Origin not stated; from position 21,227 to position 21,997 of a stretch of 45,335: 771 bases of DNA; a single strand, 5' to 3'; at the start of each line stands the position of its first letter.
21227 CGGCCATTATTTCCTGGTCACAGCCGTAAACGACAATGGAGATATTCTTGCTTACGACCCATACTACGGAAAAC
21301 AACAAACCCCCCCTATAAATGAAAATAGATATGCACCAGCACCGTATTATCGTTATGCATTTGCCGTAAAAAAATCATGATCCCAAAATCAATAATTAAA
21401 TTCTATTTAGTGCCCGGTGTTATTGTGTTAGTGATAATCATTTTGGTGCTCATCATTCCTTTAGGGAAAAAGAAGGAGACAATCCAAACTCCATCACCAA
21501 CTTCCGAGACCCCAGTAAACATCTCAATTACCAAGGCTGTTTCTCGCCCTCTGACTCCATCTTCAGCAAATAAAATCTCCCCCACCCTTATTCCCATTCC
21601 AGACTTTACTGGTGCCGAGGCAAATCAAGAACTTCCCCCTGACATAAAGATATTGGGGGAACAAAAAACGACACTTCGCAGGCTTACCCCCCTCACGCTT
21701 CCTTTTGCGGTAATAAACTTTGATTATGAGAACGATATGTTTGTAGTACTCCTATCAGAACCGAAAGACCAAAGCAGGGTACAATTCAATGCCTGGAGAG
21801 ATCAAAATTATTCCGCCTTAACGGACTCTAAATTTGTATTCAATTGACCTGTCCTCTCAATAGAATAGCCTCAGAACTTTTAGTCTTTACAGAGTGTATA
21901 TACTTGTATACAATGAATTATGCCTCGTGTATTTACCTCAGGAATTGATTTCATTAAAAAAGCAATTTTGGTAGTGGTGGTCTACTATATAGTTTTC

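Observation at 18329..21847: Constant N-module with variable cell-wall-hydrolase heads, each start/stop-coupled to a small membrane-anchored partner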

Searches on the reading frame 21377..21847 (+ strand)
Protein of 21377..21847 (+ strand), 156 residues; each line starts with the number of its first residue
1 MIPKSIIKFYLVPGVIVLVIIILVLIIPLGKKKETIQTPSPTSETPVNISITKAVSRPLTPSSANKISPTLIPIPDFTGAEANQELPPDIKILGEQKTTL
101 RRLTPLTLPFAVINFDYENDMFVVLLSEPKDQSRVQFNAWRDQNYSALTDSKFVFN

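Call 7: search_protein_families(library=pfam, proteins=[window:21377-21847:+], max_evalue=0.1)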
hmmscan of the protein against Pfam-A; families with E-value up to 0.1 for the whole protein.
window:21377-21847:+ (156 aa): 0 families

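Call 8: search_protein_families(library=ncbifam, proteins=[window:21377-21847:+], max_evalue=0.1)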
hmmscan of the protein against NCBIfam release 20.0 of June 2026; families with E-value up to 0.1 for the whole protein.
window:21377-21847:+ (156 aa): 1 family
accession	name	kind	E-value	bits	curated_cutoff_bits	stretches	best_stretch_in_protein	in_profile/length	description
NF045978.1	ComEA_MAG0490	equivalog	0.064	13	98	1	11-66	4-60/162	MAG0490 family ComEA-like DNA-binding protein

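Call 29: find_homologous_proteins(query=window:21377-21847:+, max_evalue=0.001)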
Query window:21377-21847:+ (156 aa): 37 proteins with E <= 0.001 among 80 candidates.
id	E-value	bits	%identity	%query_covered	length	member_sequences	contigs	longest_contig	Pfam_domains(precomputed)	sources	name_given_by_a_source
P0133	2.1e-93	328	100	100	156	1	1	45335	-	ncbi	-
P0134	4.2e-83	294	86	100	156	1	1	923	-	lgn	-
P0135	1.9e-58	214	65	100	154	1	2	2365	-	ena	-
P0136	5.2e-51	190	58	98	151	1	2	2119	-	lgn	-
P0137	4.6e-50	187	60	98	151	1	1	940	-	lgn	-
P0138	1.8e-49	185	58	98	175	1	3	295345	-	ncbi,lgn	-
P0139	5.1e-46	174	58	98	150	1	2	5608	-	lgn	-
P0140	1.5e-43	166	55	97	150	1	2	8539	-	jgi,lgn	-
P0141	2.2e-42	162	55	97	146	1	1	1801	-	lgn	-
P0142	2.4e-42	162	55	97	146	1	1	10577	-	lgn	-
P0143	1.8e-41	159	52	98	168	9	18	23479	-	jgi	-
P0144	1.8e-41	159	56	97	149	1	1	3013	-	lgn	-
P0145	3.1e-41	158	53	97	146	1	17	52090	-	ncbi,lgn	-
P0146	4.5e-41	158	51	98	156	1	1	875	-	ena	-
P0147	6.2e-41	158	51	100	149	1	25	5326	-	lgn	-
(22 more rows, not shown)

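Call 59: search_solved_structures(query=A4, max_evalue=10)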
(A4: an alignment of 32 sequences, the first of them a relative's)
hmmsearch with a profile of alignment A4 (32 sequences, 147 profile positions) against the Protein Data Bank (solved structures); distinct sequences matched with E-value up to 10: 1.
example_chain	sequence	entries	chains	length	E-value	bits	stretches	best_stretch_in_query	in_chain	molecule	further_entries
2vdu_B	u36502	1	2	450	0.34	14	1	86-135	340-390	TRNA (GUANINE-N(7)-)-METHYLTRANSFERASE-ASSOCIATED WD REPEAT PROTEIN TRM82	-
